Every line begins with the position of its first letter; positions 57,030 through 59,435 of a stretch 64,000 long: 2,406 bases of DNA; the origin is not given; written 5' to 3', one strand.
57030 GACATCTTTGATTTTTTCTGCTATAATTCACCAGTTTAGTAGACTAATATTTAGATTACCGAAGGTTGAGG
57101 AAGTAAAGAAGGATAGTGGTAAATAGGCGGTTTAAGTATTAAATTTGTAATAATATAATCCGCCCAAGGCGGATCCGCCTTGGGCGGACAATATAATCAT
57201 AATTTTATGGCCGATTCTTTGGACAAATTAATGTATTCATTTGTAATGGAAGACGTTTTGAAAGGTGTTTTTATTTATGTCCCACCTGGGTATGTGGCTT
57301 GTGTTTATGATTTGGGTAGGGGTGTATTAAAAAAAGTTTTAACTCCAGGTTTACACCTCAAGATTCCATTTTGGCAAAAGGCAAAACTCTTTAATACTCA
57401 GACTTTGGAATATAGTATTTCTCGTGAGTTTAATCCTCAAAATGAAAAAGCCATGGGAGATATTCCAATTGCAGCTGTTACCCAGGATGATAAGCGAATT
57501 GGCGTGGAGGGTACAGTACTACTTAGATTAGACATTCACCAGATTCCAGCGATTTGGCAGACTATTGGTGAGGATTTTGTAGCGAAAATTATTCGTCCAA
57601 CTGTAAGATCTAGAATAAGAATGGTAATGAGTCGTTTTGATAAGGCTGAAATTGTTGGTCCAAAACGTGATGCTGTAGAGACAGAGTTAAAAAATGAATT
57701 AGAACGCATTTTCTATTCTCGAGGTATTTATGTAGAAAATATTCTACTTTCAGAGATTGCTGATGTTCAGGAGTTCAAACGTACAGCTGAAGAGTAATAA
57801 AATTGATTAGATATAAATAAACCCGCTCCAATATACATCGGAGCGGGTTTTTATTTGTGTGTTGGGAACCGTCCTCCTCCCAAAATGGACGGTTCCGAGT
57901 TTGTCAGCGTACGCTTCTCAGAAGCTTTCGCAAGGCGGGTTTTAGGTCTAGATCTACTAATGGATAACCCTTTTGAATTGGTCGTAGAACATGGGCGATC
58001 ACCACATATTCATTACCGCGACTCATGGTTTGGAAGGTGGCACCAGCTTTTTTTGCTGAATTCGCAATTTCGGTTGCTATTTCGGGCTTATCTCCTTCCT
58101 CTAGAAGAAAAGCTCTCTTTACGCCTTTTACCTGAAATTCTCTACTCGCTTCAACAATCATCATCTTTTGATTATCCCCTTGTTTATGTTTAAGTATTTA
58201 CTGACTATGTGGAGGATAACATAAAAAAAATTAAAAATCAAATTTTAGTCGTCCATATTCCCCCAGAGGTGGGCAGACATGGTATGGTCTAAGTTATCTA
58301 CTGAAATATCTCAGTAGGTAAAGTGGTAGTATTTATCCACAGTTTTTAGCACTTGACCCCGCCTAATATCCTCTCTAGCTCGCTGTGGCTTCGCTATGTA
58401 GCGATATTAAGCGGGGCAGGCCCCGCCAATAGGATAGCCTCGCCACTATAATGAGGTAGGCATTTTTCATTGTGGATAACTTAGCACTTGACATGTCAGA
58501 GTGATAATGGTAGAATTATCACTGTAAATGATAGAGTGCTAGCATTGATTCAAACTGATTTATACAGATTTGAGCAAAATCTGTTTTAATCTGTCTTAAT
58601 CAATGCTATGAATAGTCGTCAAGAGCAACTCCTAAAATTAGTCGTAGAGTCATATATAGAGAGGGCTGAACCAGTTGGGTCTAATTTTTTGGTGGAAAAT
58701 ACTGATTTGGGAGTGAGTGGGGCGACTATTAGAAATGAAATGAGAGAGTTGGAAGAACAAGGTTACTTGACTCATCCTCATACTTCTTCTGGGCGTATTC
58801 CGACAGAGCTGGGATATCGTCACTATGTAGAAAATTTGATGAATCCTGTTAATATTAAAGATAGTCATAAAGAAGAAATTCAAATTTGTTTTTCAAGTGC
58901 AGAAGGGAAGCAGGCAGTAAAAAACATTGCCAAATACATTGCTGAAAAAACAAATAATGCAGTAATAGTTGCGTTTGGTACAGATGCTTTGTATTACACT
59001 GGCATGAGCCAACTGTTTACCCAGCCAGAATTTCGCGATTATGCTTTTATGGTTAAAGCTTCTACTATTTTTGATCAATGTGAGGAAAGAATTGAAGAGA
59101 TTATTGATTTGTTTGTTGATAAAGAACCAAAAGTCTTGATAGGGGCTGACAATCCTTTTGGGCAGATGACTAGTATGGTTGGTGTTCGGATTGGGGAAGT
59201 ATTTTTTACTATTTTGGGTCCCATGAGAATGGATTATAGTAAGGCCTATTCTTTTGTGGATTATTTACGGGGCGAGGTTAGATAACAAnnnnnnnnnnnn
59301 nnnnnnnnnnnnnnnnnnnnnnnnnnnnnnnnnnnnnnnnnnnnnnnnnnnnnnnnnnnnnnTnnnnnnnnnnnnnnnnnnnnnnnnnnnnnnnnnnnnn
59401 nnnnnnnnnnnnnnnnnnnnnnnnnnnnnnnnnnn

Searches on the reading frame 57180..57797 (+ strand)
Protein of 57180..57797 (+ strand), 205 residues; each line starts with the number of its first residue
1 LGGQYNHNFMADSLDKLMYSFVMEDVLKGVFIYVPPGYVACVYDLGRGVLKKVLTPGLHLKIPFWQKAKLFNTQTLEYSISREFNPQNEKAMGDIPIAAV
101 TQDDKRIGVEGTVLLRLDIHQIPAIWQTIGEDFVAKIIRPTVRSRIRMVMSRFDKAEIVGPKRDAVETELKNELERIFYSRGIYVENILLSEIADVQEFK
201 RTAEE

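Call 13: search_protein_families(library=pfam, proteins=[window:57180-57797:+])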
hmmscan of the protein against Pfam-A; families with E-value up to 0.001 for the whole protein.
window:57180-57797:+ (205 aa): 1 family
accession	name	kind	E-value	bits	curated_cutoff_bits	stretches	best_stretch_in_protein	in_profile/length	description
PF01145.31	Band_7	-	8e-22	78.6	23.6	1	34-201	3-153/176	SPFH domain / Band 7 family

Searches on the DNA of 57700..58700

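Call 28: search_rna_families(source=window, start=57700, end=58700, threshold=evalue, max_evalue=1)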
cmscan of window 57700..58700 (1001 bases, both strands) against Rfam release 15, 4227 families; matches with E-value up to 1: 6.
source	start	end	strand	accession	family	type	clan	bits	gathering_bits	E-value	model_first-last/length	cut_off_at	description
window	57755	57896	+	RF02634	EF3314_EF3315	Gene; sRNA;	-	29.2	100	0.00016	1-141/141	no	Enterococcus sRNA EF3314_EF3315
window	57815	57903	-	RF00512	Leu_leader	Cis-reg; leader;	-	25.1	50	0.011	1-148/148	no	Leucine operon leader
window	57732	57862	+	RF00557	L10_leader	Cis-reg; leader;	-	24.5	44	0.12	1-138/138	no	Ribosomal protein L10 leader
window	57812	57899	-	RF00506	Thr_leader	Cis-reg; leader;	-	20.8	55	0.31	1-118/118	no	Threonine operon leader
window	57794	57855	+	RF00506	Thr_leader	Cis-reg; leader;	-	18.7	55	0.99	1-118/118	no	Threonine operon leader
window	57787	57854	+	RF00512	Leu_leader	Cis-reg; leader;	-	17.9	50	0.73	1-148/148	no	Leucine operon leader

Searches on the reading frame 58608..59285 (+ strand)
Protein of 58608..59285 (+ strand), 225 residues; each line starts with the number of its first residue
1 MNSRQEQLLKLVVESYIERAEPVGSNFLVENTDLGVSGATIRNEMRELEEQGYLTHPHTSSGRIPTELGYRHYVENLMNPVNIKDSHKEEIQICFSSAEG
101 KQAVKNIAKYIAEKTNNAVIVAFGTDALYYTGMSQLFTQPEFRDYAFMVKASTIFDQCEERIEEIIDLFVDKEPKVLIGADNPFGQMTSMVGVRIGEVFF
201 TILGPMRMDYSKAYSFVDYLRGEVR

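Call 13: search_protein_families(library=pfam, proteins=[window:58608-59285:+])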
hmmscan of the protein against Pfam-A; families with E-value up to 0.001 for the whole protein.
window:58608-59285:+ (225 aa): 3 families
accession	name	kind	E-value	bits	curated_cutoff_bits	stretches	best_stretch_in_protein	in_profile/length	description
PF01628.27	HrcA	-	2.7e-10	41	22.2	1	99-212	102-213/215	HrcA protein C terminal domain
PF08220.18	HTH_DeoR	-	0.00017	21.7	21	1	33-58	23-48/57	DeoR-like helix-turn-helix domain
PF00710.25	Asparaginase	-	0.00017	21.6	22.5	1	63-133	21-94/193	Asparaginase, N-terminal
